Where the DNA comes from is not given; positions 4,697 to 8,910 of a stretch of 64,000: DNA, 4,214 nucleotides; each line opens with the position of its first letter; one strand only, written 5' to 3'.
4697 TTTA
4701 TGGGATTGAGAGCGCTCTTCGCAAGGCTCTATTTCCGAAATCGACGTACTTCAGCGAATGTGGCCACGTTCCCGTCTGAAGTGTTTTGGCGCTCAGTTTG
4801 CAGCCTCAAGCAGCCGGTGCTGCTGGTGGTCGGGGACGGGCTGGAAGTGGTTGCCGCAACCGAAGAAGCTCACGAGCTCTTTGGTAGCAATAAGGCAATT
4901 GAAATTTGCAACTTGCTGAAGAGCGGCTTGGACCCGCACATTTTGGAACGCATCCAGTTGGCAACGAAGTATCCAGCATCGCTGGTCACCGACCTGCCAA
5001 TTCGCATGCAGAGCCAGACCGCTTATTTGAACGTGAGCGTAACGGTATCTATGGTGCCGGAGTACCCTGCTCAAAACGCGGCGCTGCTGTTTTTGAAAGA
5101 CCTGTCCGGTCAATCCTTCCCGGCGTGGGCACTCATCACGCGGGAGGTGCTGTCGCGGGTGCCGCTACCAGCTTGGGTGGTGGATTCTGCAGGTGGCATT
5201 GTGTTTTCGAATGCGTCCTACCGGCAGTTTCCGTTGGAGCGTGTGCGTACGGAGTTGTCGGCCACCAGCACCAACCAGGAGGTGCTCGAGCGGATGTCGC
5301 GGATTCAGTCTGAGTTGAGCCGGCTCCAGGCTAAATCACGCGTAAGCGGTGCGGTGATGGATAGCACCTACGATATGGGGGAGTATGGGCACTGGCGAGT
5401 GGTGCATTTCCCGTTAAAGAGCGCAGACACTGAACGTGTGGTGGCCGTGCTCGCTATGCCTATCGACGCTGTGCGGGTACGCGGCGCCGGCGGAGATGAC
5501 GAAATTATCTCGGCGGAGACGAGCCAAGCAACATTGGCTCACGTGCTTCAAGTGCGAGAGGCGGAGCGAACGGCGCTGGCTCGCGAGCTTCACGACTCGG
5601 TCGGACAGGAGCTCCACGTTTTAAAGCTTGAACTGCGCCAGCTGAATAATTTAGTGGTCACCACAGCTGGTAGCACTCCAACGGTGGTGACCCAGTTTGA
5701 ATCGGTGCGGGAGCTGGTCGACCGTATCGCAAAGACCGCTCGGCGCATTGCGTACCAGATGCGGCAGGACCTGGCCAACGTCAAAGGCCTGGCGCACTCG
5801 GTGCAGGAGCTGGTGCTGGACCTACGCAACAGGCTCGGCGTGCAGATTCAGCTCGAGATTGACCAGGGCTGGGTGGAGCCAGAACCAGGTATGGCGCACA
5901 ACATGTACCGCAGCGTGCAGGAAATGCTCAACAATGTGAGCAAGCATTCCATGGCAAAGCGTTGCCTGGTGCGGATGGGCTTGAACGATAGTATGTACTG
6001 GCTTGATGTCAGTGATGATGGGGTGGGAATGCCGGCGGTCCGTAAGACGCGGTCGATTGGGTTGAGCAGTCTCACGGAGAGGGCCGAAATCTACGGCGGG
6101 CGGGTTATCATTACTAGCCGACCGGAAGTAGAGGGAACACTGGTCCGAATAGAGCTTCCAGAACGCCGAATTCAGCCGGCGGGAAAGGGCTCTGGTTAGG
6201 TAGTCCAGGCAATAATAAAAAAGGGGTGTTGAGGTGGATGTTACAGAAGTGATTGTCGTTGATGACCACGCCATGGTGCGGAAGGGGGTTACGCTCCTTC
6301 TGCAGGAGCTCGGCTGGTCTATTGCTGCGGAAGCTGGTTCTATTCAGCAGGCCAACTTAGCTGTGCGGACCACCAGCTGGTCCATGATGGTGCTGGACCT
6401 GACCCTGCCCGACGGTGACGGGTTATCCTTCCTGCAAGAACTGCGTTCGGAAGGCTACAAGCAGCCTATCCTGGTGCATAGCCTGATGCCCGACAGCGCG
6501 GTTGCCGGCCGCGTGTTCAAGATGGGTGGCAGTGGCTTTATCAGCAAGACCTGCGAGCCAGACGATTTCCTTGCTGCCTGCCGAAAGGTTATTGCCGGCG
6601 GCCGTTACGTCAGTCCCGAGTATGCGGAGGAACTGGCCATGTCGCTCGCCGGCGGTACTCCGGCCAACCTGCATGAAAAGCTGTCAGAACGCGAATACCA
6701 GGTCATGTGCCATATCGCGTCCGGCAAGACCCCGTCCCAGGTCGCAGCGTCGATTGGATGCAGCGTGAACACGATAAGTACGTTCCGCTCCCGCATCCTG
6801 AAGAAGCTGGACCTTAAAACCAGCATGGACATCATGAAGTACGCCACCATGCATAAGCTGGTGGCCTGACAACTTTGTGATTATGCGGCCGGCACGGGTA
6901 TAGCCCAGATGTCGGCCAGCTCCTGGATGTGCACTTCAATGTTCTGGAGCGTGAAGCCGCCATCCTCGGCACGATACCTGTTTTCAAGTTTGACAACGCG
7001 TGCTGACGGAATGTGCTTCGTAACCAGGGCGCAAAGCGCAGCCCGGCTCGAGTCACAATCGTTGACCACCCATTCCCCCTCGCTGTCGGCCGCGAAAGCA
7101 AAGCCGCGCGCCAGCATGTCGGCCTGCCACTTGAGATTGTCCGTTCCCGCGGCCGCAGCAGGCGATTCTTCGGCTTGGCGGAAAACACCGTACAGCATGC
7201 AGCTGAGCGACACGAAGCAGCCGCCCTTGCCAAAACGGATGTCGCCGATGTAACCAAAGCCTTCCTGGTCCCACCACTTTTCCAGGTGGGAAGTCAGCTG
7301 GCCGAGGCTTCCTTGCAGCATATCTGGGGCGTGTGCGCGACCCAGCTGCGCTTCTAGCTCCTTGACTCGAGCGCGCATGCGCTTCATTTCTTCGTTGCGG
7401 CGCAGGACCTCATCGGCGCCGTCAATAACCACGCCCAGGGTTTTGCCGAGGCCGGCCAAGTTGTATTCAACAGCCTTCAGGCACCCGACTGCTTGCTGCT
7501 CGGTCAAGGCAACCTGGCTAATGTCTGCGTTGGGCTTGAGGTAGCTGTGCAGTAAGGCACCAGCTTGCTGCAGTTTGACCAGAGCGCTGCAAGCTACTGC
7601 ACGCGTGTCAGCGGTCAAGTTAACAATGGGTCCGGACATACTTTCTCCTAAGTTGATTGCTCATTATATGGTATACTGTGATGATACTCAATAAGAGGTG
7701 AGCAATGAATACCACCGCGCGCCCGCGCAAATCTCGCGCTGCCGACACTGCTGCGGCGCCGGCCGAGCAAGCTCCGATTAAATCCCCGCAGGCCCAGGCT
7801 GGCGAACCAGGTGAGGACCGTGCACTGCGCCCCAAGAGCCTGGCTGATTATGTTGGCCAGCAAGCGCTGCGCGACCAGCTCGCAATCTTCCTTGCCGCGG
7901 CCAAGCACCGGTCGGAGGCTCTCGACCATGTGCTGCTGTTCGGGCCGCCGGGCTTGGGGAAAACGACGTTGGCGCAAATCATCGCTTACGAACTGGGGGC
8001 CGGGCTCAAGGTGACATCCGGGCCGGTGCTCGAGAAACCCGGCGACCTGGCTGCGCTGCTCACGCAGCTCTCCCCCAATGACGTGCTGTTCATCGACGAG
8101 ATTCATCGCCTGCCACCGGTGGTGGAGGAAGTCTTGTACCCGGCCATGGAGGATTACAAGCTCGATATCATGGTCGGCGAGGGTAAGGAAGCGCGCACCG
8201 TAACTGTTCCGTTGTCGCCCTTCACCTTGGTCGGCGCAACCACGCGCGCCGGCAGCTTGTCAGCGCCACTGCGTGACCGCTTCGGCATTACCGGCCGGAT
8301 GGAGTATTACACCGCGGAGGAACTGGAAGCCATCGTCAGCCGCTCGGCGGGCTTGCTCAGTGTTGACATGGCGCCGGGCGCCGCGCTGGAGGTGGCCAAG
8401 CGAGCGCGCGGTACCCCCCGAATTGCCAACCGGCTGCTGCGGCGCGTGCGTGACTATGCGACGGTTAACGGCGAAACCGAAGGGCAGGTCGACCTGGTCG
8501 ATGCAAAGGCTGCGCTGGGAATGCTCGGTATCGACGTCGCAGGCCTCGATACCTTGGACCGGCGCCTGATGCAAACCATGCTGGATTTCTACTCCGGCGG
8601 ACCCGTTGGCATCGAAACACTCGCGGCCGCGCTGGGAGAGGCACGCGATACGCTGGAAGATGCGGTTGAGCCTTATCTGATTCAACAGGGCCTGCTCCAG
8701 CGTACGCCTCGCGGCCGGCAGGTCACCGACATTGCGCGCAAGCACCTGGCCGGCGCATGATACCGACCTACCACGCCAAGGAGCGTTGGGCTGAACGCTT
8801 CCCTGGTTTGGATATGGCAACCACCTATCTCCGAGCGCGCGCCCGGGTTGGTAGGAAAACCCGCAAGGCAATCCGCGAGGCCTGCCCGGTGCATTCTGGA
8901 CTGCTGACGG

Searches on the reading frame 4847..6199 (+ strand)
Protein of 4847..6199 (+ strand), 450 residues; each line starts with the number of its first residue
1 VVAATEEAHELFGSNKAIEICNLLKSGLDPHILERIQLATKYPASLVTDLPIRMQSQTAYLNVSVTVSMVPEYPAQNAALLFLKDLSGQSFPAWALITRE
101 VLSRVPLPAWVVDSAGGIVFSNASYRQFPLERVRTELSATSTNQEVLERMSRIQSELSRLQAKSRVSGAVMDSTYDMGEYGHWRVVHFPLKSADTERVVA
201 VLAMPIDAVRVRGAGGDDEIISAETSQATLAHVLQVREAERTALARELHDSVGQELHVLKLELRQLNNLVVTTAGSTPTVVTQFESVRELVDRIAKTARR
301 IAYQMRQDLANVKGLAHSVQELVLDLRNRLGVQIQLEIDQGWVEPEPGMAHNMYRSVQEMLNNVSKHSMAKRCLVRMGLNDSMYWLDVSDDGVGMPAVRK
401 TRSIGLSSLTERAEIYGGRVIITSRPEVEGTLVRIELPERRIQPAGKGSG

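Call 12: search_protein_families(library=pfam, proteins=[window:4847-6199:+])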
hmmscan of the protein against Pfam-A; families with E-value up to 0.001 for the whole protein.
window:4847-6199:+ (450 aa): 2 families
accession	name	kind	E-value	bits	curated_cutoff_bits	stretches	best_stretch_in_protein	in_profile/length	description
PF07730.19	HisKA_3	-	1.6e-10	41.8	24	1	240-308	1-66/68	Histidine kinase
PF02518.31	HATPase_c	-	4.5e-07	30.7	26.4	1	353-440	6-110/111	Histidine kinase-, DNA gyrase B-, and HSP90-like ATPase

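Call 13: search_protein_families(library=phrogs, proteins=[window:4847-6199:+])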
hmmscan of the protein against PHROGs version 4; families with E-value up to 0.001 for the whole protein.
window:4847-6199:+ (450 aa): 1 family
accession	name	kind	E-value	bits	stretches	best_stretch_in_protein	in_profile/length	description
phrog_10776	-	unknown function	8.5e-14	51.9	1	227-438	453-664/674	-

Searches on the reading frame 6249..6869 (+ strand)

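Call 24: search_protein_families(library=pfam, proteins=[window:6249-6869:+], max_evalue=0.01)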
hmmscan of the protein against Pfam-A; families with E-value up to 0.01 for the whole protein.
window:6249-6869:+ (206 aa): 3 families
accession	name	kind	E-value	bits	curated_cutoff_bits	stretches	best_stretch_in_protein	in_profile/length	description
PF00072.30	Response_reg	-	2.8e-19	69.8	30.2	1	2-110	2-109/111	Response regulator receiver domain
PF00196.25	GerE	-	3e-12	46.4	23.5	1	144-199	2-57/57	Bacterial regulatory proteins, luxR family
PF08281.18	Sigma70_r4_2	-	0.0044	17.1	25.7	1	141-187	7-54/54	Sigma-70, region 4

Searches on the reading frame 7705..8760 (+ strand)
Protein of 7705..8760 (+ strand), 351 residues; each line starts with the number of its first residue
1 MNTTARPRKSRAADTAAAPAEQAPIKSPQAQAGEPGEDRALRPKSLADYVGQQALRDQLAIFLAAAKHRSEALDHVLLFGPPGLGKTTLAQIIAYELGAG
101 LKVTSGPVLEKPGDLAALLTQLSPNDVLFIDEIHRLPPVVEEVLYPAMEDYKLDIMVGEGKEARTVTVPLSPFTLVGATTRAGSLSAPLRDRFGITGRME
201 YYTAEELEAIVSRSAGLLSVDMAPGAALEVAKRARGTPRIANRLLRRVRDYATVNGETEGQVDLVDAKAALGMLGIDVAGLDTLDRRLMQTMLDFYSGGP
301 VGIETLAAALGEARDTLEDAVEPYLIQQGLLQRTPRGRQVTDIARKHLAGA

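Call 24: search_protein_families(library=pfam, proteins=[window:7705-8760:+], max_evalue=0.01)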
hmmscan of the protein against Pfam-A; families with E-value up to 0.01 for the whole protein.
window:7705-8760:+ (351 aa): 15 families
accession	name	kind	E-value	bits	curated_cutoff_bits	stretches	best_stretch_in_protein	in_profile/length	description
PF05496.18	RuvB_N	-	1.1e-77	259.7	27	1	41-199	1-159/159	Holliday junction DNA helicase RuvB P-loop domain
PF17864.7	AAA_lid_4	-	3.1e-27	94.6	27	1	202-277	1-74/74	RuvB AAA lid domain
PF05491.19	RuvB_C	-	1.7e-23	82.8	24.7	1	280-348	3-71/72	RuvB C-terminal winged helix domain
PF00004.35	AAA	-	7.1e-19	69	21.2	1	76-196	1-126/131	ATPase family associated with various cellular activities (AAA)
PF07728.20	AAA_5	-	6e-11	43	22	2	118-193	60-139/139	AAA domain (dynein-related subfamily)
PF01078.27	Mg_chelatase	-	1.1e-06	28.7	20.3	1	46-94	2-43/207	Magnesium chelatase, subunit ChlI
PF13191.12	AAA_16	-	2.5e-05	25.3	32.6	1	50-97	3-48/167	AAA ATPase domain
PF20720.3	nSTAND3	-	3.6e-05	23.9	27.2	1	66-132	10-73/155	Novel STAND NTPase 3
PF06068.19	TIP49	-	0.00015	21.5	23.8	1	48-102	25-79/347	TIP49 P-loop domain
PF07726.17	AAA_3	-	0.00022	21.6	27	0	75-101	1-27/131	ATPase family associated with various cellular activities (AAA)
PF13401.12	AAA_22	-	0.00035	21.3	27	0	75-97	7-29/130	AAA domain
PF13173.12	AAA_14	-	0.0009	19.7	27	1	76-150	5-88/129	AAA domain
PF00158.32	Sigma54_activat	-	0.0021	18.2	20.2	0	125-162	94-130/168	Sigma-54 interaction domain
PF02367.23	TsaE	-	0.0041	17.5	26.6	1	68-105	16-53/128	Threonylcarbamoyl adenosine biosynthesis protein TsaE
PF03215.21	Rad17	-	0.0064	16.9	23.8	1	60-109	37-81/186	Rad17 P-loop domain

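Call 57: find_related_loci(query=window:7705-8760:+, collection=genome_contigs, flank=3000)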
Query window:7705-8760:+ (351 aa) in genome_contigs; peptide patterns used: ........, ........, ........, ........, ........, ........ (x = any residue, [..] = any of these).
600 stretches matched a pattern (row limit reached: there are more); 501 encode a relative of the query (tblastn E <= 1e-3); the best 80 are kept; 80 distinct loci.
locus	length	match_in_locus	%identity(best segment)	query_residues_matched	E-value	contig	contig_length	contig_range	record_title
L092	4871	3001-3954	63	32-348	2e-133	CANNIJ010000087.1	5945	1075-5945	MAG: Legionellaceae bacterium isolate ZH-Jul18-130 genome assembly, contig: ZH-Jul18-C20249, whole genome shotgun sequen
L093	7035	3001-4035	59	4-348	3e-133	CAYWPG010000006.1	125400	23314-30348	MAG TPA_asm: uncultured Alkalilimnicola sp. isolate SRP268622_co1_559 genome assembly, contig: NODE_170_length_125400_co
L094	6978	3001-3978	62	21-348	6e-132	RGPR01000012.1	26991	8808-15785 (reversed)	MAG: Gammaproteobacteria bacterium isolate WB8_3_061 contig_100_11, whole genome shotgun sequence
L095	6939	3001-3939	62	34-348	5e-131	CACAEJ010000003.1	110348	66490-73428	uncultured Pseudohongiella sp. isolate AG-343-G22 genome assembly, contig: AG-343-G22_NODE_3, whole genome shotgun seque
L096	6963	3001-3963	62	25-348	2e-130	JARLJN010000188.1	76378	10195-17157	MAG: Gammaproteobacteria bacterium isolate MAG_CA161 MetaCoAG_Bin_161_Anoxic_k141_2748721, whole genome shotgun sequence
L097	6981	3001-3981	59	20-348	5e-130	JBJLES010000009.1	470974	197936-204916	MAG: Pseudohongiellaceae bacterium isolate LRMED-324 Pseudohongiellaceae-LRMED-324-C9, whole genome shotgun sequence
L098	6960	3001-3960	62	27-348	3e-130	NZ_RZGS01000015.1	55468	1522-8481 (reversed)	Legionella septentrionalis strain km711 contigs15, whole genome shotgun sequence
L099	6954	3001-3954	63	30-348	1e-129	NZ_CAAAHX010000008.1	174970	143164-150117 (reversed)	Legionella gresilensis strain Greoux 11D13, whole genome shotgun sequence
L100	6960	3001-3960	62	27-348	8e-130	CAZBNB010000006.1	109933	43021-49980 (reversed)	MAG TPA_asm: uncultured Legionellaceae bacterium isolate SRP302895_co1_241 genome assembly, contig: NODE_369_length_1099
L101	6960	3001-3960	61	27-348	1e-129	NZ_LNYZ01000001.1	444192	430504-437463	Legionella steigerwaltii strain SC-18-C9 Lstg_ctg001, whole genome shotgun sequence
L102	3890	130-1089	61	27-348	2e-132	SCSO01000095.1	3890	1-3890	MAG: Legionella sp. isolate FW215_bin.17 FW215_bin.17-27367, whole genome shotgun sequence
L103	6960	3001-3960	60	27-348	8e-130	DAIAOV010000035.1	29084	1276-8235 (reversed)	MAG TPA_asm: Legionella sp. isolate clean6628 NODE_35_length_29084_cov_4.203020, whole genome shotgun sequence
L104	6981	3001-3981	59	20-348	2e-129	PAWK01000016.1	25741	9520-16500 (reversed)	MAG: Gammaproteobacteria bacterium isolate SAT1358 201886, whole genome shotgun sequence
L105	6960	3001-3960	62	27-348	2e-129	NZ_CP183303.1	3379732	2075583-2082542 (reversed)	Legionella sp. D16C41 chromosome, complete genome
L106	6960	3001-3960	61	27-348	2e-129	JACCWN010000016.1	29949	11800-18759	MAG: Legionella sp. isolate MGR_bin153 SD2897-2912_k127_4188099, whole genome shotgun sequence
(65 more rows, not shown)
